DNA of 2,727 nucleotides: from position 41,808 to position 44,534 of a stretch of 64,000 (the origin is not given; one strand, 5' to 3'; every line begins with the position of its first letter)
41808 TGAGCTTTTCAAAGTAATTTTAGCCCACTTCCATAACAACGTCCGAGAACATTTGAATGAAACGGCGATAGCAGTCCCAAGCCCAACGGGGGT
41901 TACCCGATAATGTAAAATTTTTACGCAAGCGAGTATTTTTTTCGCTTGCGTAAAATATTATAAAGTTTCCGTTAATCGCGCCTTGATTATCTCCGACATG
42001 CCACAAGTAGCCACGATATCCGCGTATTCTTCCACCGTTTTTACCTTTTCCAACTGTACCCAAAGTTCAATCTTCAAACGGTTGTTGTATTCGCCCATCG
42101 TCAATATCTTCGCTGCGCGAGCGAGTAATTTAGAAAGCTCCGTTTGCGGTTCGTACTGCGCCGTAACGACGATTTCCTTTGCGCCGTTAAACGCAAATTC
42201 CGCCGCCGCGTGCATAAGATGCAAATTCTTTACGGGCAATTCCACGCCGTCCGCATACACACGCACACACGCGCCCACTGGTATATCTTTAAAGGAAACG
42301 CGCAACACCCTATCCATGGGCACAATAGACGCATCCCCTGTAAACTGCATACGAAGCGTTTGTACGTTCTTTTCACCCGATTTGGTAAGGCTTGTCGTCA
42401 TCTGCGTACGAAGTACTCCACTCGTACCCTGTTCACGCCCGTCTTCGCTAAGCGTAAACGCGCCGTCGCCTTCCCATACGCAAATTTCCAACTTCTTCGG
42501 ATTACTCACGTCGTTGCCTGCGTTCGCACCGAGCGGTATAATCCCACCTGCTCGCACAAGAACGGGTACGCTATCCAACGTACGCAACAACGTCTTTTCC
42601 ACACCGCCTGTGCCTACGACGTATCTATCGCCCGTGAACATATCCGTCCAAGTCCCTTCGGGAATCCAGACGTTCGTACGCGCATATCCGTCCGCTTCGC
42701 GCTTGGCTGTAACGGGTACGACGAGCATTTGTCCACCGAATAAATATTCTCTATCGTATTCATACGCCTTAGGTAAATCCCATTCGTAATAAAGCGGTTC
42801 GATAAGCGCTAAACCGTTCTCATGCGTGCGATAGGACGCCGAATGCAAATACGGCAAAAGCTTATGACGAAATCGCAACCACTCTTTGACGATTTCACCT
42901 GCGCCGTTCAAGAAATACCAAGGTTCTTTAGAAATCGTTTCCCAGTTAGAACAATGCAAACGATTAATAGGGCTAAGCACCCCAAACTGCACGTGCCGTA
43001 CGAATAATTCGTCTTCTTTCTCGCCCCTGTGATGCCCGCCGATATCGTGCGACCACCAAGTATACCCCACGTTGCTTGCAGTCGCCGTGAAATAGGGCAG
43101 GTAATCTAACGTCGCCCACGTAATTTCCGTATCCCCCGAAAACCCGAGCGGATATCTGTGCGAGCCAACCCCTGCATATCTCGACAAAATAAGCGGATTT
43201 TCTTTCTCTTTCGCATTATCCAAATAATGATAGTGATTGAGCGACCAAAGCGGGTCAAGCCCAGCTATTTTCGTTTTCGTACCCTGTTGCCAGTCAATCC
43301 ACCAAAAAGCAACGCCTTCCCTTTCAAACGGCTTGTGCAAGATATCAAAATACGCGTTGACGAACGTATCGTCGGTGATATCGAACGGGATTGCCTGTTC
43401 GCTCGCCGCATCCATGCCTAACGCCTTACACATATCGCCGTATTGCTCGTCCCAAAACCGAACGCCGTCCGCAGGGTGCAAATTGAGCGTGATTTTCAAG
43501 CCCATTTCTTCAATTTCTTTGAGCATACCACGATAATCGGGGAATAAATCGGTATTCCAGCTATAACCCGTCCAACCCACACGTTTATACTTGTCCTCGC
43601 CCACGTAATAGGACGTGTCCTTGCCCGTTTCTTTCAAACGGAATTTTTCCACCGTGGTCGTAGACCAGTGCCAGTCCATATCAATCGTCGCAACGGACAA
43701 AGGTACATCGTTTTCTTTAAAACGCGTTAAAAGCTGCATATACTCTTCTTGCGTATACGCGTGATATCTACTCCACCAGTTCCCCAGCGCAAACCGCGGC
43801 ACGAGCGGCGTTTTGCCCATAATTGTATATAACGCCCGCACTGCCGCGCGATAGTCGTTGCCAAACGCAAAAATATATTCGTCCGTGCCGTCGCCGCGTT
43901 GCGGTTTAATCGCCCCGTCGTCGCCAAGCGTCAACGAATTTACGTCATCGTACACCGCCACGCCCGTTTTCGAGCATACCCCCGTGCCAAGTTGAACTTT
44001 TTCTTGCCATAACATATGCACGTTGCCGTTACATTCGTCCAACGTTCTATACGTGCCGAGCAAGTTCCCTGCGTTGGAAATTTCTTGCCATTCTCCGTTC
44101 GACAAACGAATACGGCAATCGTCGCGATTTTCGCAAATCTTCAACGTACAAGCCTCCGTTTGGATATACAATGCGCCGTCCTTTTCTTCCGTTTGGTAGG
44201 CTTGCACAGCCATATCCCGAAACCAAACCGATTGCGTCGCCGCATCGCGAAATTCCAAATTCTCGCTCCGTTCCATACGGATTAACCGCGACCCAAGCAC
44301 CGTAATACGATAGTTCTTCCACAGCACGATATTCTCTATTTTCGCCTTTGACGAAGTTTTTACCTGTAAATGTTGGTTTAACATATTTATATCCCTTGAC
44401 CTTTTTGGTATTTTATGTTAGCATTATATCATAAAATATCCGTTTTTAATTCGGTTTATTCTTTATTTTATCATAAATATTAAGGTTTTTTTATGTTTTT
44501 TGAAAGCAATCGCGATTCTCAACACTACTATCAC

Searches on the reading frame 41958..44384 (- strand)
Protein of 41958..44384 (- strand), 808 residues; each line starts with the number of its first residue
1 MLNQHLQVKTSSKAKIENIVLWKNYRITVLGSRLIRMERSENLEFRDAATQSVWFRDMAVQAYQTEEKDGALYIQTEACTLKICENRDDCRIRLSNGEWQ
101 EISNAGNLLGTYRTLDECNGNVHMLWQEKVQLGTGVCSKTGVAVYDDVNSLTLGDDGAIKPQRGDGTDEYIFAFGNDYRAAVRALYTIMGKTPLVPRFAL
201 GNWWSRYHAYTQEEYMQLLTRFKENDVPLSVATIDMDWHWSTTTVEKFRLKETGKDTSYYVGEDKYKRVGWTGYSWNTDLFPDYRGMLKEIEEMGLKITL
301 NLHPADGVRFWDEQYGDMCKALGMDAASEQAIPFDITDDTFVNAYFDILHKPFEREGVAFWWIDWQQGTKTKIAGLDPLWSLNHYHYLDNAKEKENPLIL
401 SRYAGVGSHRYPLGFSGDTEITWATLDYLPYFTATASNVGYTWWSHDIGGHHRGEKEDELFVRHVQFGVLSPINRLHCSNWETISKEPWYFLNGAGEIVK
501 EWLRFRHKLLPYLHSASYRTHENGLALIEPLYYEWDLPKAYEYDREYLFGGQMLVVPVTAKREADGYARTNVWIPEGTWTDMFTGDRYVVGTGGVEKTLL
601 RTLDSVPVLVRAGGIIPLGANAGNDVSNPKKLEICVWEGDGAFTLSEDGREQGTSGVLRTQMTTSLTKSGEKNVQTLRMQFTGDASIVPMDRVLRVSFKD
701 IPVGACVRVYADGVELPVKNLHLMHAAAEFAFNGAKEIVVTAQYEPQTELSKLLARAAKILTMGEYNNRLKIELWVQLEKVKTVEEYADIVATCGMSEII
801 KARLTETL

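Call 57: search_protein_families(library=pfam, proteins=[window:41958-44384:-], max_evalue=0.001)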
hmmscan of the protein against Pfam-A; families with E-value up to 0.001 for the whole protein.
window:41958-44384:- (808 aa): 2 families
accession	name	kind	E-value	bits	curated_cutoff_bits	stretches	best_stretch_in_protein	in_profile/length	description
PF01055.32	Glyco_hydro_31_2nd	-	2.3e-52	178.8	23.5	1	192-515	1-327/328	Glycosyl hydrolases family 31 TIM-barrel domain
PF21365.3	Glyco_hydro_31_3rd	-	4.9e-15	56.2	24.4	1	525-616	2-87/87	Glycosyl hydrolase family 31 C-terminal domain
